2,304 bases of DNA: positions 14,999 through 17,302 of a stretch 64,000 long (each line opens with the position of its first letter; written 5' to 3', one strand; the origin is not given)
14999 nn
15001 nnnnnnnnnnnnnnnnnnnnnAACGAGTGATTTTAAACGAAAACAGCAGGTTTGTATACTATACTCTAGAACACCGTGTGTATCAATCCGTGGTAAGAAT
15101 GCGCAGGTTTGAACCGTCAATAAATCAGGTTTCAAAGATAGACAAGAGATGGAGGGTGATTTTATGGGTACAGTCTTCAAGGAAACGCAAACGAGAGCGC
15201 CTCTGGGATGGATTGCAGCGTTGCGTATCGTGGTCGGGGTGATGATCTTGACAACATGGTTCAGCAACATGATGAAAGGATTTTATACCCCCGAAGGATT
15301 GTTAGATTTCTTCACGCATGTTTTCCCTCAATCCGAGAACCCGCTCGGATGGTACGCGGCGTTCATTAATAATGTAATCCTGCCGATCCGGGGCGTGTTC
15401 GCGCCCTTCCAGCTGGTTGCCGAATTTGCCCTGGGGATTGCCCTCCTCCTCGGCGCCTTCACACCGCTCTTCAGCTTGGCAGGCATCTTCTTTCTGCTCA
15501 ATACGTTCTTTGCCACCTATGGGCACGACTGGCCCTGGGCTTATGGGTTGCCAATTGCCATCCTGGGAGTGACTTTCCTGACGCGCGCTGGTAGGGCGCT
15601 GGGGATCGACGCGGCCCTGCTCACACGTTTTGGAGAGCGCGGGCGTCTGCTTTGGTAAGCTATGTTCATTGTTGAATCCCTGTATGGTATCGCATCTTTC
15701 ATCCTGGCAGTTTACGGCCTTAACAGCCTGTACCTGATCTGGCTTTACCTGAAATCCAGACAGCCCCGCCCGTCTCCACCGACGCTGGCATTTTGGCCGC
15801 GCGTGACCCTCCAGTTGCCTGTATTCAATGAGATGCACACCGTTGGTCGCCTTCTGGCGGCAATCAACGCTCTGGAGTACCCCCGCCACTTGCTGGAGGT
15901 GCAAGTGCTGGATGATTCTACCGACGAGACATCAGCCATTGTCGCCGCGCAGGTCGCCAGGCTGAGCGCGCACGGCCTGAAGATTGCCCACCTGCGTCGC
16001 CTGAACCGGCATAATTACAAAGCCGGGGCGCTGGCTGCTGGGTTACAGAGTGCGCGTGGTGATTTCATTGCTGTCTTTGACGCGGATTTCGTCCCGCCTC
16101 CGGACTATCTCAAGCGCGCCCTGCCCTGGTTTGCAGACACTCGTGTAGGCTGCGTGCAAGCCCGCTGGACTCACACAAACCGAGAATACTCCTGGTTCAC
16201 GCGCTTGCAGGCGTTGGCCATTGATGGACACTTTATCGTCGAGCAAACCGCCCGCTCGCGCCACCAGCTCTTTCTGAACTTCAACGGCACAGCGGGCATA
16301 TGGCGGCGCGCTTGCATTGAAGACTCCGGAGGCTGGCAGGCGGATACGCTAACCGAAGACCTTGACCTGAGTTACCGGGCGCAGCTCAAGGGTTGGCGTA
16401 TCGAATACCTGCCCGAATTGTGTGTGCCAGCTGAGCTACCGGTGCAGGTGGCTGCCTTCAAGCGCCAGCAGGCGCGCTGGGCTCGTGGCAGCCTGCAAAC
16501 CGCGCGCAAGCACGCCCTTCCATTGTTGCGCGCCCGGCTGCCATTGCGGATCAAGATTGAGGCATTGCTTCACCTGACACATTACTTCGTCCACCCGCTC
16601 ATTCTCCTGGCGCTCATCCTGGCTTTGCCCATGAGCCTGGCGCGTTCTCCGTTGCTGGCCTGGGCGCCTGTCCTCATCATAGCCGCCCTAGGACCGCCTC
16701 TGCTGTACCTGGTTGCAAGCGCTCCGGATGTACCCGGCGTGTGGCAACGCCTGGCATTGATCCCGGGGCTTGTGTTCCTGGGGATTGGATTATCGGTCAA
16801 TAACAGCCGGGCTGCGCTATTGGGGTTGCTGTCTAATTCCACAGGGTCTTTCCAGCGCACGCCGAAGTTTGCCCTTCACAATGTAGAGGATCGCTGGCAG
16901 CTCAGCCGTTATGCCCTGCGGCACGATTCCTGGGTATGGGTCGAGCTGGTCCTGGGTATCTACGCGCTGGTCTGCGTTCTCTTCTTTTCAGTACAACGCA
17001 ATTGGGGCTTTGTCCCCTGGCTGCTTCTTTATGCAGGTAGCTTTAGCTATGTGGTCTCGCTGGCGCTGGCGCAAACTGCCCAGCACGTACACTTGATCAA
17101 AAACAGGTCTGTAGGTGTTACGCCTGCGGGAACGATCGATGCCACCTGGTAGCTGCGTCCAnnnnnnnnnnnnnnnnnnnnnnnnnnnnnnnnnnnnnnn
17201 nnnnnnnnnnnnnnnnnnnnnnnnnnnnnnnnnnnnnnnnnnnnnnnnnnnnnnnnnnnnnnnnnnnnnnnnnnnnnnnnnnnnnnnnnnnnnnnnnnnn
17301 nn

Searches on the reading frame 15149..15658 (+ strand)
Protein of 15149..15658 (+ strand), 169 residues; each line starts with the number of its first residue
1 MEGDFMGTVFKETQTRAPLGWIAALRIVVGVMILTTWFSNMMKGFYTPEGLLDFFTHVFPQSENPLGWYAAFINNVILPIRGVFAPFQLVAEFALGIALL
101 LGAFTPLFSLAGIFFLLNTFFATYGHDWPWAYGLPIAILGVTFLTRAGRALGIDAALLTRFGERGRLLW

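Call 70: search_protein_families(library=pfam, proteins=[window:15149-15658:+], max_evalue=0.0001)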
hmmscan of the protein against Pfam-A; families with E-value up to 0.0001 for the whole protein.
window:15149-15658:+ (169 aa): 1 family
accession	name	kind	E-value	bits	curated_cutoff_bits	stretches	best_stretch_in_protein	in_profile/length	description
PF07681.17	DoxX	-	6.7e-05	23.9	23.6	0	23-123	3-83/85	DoxX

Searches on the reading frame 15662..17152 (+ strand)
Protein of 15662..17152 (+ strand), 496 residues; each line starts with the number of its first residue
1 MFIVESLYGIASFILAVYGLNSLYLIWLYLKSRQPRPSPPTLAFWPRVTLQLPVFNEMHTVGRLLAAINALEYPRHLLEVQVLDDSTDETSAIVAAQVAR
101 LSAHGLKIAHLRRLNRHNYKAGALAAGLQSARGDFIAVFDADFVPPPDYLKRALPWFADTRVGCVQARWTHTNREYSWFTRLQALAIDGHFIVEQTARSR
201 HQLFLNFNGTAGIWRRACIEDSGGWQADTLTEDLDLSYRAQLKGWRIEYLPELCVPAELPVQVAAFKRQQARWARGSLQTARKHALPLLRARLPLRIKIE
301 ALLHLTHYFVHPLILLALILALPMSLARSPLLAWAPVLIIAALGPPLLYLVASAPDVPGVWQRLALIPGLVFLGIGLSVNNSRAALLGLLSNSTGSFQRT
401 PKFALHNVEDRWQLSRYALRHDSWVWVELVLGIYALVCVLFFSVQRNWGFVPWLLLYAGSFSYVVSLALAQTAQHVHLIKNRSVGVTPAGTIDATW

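Call 3: search_protein_families(library=pfam, proteins=[window:15662-17152:+], max_evalue=0.01)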
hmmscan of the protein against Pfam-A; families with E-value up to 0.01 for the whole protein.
window:15662-17152:+ (496 aa): 4 families
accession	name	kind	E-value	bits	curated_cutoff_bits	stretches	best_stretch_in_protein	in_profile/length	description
PF13641.12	Glyco_tranf_2_3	-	1.8e-30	107.1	27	1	46-276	1-230/230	Glycosyltransferase like family 2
PF13632.12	Glyco_trans_2_3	-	1.8e-26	93.6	27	1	136-340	2-191/198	Glycosyl transferase family group 2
PF00535.33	Glycos_transf_2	-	3e-19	70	23.3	1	52-215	4-161/168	Glycosyl transferase family 2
PF13506.12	Glyco_transf_21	-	9.2e-14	51.7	21.7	1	116-275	14-174/174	Glycosyl transferase family 21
